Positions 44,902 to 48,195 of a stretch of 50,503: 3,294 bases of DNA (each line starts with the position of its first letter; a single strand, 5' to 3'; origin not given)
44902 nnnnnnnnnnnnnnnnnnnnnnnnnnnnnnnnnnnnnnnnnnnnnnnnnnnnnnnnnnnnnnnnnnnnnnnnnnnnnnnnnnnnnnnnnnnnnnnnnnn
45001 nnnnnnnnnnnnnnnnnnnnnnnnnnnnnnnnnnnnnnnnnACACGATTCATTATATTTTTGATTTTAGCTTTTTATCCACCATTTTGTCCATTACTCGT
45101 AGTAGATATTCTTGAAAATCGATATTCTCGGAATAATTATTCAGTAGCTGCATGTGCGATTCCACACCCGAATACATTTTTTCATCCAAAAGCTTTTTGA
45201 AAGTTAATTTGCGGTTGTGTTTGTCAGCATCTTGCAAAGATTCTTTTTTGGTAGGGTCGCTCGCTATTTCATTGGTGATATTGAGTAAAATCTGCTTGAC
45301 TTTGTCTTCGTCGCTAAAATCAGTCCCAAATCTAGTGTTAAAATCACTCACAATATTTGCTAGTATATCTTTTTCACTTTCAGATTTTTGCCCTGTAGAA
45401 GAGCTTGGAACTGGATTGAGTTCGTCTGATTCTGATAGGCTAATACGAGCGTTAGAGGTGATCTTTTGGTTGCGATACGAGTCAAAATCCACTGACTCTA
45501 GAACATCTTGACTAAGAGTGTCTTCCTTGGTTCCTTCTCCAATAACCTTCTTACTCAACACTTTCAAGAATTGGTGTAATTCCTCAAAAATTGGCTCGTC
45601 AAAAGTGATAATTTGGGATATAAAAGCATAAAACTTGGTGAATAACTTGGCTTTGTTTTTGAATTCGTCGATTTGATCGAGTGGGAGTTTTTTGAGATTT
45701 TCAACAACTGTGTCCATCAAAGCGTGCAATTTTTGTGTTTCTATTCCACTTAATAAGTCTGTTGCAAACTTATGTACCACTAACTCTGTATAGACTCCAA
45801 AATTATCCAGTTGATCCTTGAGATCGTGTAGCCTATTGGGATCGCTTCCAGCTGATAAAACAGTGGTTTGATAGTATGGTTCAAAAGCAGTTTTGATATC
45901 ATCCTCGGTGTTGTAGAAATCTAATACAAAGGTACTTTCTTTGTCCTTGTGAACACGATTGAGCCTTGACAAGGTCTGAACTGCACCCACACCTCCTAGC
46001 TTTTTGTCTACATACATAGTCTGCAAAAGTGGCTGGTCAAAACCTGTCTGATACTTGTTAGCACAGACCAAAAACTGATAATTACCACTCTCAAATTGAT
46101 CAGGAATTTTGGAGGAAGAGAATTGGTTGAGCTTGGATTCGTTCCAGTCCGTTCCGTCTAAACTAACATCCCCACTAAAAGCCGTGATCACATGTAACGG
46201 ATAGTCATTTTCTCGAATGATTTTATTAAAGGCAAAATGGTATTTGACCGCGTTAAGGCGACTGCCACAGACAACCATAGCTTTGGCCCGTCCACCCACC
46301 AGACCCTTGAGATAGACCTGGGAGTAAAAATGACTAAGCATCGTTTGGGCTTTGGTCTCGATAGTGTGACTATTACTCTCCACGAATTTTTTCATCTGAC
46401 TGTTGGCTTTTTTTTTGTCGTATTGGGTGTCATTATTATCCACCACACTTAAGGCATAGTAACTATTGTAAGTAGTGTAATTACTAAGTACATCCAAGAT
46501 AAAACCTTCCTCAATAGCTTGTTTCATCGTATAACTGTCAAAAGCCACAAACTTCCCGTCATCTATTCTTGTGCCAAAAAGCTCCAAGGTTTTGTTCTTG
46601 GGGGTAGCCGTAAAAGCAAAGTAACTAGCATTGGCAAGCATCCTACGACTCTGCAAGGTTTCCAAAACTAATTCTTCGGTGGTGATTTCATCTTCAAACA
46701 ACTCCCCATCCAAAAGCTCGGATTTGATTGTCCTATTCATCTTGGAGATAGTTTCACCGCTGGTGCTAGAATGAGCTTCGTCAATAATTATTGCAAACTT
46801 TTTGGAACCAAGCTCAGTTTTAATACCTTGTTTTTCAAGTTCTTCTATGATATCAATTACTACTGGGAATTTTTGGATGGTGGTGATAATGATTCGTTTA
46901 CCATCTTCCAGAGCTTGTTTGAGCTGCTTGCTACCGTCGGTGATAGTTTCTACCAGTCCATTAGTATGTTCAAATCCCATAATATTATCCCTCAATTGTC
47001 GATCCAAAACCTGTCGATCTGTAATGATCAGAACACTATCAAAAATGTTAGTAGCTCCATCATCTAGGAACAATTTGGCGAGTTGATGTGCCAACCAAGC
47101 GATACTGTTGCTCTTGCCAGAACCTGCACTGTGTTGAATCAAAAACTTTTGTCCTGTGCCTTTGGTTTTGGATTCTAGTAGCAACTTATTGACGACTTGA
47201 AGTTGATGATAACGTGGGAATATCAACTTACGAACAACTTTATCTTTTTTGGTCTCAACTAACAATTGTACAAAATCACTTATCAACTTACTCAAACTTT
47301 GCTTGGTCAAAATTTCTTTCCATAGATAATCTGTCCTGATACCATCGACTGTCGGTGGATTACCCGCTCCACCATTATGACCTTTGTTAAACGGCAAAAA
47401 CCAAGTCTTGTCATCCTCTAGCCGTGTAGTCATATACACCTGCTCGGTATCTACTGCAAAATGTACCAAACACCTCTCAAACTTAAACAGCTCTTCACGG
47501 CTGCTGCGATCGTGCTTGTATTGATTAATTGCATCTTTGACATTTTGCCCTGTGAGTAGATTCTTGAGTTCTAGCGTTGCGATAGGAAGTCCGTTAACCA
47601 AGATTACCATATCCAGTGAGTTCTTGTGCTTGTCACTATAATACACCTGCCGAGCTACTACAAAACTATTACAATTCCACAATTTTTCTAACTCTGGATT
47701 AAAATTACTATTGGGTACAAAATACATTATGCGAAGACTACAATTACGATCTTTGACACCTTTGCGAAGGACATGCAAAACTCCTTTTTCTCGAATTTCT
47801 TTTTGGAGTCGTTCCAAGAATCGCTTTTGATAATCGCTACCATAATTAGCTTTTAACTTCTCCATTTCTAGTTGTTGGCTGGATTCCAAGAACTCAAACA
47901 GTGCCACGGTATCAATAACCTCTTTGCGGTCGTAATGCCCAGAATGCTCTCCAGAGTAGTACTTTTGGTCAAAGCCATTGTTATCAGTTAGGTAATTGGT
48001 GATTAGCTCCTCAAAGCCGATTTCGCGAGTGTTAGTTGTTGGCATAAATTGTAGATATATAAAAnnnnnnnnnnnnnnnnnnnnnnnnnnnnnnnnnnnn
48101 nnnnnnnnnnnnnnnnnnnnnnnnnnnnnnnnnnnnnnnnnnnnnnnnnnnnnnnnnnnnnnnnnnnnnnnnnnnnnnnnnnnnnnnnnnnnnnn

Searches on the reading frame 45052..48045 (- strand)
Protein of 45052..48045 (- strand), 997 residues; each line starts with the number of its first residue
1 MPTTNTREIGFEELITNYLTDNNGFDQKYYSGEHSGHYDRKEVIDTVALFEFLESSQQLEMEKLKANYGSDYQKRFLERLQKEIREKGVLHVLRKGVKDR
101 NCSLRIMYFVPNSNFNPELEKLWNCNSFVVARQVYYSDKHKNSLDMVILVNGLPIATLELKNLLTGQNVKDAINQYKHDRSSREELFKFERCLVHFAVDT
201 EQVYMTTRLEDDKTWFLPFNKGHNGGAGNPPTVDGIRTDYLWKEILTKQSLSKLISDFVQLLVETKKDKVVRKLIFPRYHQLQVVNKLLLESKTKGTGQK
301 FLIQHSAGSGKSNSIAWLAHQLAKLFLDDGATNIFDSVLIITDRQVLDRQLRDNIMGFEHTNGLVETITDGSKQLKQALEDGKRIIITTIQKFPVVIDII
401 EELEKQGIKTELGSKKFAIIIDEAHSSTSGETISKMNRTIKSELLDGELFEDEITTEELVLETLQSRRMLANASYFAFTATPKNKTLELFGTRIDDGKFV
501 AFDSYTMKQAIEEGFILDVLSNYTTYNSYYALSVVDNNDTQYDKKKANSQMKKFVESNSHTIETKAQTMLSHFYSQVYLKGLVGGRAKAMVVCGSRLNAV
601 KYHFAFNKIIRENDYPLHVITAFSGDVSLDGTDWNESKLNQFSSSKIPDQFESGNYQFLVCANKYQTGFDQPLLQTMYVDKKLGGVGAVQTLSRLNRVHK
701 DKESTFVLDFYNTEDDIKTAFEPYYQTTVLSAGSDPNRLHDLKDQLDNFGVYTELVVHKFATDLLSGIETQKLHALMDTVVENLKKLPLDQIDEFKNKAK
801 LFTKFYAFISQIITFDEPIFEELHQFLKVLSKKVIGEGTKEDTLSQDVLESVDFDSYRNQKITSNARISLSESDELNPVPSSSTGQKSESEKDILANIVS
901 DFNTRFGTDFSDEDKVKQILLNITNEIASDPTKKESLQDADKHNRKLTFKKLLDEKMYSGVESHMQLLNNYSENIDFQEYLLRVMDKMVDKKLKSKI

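Call 9: search_protein_families(library=pfam, proteins=[window:45052-48045:-], max_evalue=0.01)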
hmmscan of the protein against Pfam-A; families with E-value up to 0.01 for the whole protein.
window:45052-48045:- (997 aa): 5 families
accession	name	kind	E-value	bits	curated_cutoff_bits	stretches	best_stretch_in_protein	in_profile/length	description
PF18766.7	SWI2_SNF2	-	8.1e-25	88.2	26.7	1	280-545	1-214/221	SWI2/SNF2 ATPase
PF04313.20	HSDR_N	-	2.1e-20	73.9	25.1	1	114-213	109-197/198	Type I restriction enzyme R protein N terminus (HSDR_N)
PF04851.21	ResIII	-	4.6e-15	56.3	22.5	1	277-483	4-163/164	Type III restriction enzyme, res subunit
PF22679.2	T1R_D3-like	-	3.7e-12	47.4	27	1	654-710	99-156/158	Type I restriction enzyme subunit R domain 3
PF00270.35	DEAD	-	2.8e-05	24.4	26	1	280-483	3-161/167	DEAD/DEAH box helicase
